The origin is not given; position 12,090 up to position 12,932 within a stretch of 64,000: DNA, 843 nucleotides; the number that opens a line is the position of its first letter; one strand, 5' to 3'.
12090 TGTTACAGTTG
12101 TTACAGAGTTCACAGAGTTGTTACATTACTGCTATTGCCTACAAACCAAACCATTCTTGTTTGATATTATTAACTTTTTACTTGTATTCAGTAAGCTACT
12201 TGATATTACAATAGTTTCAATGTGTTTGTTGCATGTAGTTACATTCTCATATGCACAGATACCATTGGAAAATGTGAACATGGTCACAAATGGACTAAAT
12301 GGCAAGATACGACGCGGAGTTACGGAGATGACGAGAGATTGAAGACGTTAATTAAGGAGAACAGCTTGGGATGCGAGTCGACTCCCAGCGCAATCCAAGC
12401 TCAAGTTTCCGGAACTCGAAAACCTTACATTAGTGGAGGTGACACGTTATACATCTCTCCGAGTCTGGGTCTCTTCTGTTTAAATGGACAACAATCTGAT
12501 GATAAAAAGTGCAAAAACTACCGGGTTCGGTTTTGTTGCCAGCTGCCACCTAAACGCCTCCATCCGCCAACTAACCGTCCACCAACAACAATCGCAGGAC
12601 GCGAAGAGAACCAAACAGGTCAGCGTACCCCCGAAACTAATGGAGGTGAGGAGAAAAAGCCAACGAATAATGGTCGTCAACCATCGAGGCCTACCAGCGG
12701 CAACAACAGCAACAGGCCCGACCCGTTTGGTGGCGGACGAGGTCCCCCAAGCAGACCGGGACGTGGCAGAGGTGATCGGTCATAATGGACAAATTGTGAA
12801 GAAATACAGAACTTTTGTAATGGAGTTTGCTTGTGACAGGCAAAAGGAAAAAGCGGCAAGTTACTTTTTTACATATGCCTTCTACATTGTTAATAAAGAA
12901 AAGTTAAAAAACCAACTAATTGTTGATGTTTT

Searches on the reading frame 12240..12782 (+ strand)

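Call 35: search_protein_families(library=pfam, proteins=[window:12240-12782:+], max_evalue=0.001)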
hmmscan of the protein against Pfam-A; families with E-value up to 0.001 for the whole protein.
seq(181 aa): 1 family
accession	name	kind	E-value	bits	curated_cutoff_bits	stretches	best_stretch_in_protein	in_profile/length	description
PF13330.11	Mucin2_WxxW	-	1.2e-14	55.2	22.4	1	18-100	1-88/88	Mucin-2 protein WxxW repeating region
